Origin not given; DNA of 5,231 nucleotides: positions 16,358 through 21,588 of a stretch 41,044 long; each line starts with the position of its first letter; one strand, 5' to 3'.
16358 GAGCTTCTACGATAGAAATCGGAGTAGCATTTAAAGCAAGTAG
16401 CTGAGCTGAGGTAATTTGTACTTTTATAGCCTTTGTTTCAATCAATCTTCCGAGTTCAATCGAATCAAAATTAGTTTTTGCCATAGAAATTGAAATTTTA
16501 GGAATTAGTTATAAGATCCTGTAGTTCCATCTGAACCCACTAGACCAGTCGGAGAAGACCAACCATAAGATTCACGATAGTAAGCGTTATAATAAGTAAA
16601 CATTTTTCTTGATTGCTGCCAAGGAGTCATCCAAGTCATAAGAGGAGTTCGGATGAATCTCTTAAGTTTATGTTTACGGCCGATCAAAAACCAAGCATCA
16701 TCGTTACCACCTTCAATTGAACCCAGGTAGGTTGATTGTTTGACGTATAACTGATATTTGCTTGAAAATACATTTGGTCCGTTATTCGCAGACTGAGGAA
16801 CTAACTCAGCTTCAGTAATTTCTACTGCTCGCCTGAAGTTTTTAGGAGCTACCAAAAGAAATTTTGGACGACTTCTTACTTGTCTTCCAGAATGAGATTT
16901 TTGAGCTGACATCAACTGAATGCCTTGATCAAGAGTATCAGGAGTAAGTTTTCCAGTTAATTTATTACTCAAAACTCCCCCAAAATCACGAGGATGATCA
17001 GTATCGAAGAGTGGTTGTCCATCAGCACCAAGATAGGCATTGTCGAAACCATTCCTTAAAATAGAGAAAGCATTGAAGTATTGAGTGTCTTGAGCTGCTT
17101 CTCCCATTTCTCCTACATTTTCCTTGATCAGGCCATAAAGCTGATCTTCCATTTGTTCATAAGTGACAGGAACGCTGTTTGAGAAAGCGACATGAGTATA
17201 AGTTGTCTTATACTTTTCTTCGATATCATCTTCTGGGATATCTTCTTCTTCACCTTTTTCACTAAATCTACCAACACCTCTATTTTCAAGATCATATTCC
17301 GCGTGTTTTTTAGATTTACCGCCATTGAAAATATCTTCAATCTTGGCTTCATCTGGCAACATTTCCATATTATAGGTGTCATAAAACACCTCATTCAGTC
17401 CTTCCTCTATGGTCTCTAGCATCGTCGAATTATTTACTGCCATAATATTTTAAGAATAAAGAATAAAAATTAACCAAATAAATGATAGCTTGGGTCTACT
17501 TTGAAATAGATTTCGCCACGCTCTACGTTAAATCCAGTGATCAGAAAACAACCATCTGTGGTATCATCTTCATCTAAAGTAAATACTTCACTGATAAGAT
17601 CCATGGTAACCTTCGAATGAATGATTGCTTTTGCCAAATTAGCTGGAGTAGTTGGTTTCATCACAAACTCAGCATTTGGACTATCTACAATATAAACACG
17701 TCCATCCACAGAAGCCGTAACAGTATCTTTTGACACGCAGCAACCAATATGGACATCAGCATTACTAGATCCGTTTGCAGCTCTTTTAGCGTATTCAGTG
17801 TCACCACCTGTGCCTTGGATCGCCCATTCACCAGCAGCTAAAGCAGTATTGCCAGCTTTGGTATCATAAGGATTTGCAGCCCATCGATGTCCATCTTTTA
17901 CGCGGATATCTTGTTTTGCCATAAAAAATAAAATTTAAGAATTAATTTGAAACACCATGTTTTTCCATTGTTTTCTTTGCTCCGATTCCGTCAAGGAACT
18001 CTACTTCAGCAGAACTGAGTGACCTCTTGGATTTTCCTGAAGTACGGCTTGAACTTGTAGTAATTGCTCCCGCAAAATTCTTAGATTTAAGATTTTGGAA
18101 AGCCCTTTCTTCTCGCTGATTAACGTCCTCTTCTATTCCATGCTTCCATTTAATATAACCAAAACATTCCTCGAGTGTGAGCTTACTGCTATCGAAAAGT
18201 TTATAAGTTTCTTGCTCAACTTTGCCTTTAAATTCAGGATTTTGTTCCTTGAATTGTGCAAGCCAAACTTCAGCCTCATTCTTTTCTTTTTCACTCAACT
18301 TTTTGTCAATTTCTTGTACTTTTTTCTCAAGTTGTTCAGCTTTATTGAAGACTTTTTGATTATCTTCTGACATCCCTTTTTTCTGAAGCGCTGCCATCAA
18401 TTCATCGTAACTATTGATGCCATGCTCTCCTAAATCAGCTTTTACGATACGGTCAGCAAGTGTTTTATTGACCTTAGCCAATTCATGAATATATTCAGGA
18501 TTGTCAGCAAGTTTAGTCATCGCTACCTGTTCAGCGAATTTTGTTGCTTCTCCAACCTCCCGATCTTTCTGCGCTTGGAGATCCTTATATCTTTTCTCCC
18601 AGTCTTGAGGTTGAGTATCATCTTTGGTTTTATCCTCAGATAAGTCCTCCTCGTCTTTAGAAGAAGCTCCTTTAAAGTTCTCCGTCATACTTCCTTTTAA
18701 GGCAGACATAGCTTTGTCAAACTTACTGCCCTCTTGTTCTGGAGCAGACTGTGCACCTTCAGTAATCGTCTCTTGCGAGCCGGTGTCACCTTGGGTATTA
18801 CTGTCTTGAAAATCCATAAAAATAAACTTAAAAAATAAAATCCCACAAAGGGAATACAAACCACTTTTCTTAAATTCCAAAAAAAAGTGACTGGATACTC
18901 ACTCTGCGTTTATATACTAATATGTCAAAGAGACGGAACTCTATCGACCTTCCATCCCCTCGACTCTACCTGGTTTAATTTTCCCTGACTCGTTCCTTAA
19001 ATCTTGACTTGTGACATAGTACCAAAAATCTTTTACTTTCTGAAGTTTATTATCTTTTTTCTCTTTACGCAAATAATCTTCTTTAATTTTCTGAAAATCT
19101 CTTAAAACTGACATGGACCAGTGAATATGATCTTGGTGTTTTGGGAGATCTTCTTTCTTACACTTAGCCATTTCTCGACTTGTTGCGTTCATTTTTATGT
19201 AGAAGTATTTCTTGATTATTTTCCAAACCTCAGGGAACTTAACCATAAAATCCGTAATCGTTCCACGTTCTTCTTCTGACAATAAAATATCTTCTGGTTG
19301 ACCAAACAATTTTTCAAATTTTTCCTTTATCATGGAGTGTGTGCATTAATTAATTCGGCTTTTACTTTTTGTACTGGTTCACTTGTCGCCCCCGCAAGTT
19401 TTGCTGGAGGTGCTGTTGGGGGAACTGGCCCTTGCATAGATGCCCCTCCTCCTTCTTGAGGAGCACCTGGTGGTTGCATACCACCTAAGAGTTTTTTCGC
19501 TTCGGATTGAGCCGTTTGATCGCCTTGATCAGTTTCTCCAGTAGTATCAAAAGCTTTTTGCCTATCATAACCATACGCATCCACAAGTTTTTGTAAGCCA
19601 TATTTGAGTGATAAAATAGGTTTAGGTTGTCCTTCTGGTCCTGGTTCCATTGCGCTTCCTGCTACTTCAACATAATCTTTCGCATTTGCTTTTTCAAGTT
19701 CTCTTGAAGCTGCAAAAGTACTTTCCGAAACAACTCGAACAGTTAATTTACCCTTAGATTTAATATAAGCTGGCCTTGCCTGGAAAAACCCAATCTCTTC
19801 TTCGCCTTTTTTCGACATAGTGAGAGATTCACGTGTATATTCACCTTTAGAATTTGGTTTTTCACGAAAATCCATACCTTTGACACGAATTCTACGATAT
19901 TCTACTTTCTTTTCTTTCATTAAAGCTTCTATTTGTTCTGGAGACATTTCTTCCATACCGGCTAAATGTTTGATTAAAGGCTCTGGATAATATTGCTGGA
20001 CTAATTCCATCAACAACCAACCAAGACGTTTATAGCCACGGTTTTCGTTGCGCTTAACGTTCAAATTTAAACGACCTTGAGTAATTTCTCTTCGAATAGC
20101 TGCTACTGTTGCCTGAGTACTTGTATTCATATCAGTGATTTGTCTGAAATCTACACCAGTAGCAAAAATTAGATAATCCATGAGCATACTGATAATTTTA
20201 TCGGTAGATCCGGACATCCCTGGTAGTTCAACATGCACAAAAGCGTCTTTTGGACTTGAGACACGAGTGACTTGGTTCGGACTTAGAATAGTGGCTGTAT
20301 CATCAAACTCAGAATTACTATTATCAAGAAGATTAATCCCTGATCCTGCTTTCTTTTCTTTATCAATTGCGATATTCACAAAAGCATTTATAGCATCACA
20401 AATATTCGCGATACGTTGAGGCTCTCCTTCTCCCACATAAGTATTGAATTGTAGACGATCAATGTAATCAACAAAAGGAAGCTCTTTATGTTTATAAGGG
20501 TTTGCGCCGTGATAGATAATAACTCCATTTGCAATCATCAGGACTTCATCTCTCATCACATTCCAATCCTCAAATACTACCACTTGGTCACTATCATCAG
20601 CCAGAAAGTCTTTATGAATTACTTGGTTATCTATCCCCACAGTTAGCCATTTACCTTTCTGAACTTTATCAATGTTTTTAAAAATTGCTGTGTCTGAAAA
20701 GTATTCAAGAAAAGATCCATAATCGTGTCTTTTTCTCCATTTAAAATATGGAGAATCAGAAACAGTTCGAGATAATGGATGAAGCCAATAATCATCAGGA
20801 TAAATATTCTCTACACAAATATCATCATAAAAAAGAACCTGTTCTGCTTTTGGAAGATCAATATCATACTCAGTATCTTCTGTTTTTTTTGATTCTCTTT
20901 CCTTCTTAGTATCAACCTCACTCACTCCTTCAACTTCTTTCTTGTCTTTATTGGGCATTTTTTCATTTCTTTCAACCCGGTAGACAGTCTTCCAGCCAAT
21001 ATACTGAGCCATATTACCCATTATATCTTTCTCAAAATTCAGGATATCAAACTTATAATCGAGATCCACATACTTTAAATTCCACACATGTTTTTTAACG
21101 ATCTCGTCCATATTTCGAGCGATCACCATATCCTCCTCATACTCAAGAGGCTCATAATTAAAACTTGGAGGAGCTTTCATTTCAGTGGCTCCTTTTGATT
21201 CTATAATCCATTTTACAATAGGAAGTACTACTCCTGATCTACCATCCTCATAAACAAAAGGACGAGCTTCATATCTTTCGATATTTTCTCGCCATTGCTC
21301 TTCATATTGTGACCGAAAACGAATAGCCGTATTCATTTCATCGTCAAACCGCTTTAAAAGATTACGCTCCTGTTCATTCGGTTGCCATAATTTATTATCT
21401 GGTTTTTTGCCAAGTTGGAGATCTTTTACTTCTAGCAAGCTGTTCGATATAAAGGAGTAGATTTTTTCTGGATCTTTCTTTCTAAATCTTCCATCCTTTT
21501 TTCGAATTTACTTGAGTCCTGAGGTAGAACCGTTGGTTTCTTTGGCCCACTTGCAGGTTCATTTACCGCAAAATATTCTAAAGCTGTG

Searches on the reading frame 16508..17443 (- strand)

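Call 42: search_protein_families(library=phrogs, proteins=[window:16508-17443:-], max_evalue=0.001)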
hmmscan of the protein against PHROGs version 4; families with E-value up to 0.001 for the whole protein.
window:16508-17443:- (312 aa): 3 families
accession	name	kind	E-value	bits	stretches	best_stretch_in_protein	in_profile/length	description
phrog_371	-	head and packaging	6.1e-21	76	2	1-152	1-143/303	major head protein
phrog_133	-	head and packaging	2.5e-13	50.5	1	56-263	428-619/668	head maturation protease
phrog_4523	-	head and packaging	1.2e-11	45.1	1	58-260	408-593/644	major head and protease protein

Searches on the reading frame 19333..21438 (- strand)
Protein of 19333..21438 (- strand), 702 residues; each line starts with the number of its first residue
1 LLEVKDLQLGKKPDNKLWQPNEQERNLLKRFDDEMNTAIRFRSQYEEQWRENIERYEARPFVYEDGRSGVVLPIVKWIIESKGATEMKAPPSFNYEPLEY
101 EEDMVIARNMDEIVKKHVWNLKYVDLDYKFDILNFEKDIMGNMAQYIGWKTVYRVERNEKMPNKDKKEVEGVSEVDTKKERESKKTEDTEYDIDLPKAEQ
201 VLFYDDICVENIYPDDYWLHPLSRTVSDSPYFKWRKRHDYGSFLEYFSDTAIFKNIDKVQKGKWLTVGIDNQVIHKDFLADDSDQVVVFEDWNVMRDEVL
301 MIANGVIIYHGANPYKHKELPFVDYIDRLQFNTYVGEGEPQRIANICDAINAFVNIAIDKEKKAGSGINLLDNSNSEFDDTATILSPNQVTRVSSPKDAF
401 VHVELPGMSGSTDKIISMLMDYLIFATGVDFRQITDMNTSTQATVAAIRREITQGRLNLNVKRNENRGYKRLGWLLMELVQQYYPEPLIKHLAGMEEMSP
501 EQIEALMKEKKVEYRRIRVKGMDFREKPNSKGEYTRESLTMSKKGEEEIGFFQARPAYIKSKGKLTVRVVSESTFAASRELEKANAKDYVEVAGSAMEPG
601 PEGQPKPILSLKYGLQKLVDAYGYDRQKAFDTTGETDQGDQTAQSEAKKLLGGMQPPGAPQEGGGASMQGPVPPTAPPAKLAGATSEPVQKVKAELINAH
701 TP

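Call 42: search_protein_families(library=phrogs, proteins=[window:19333-21438:-], max_evalue=0.001)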
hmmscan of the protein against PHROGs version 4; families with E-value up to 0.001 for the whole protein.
window:19333-21438:- (702 aa): 2 families
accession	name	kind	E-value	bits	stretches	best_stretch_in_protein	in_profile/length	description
phrog_1216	-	head and packaging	1.3e-10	41.5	1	19-489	8-518/714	portal protein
phrog_156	-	head and packaging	0.00083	18.9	0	270-487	247-464/681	portal protein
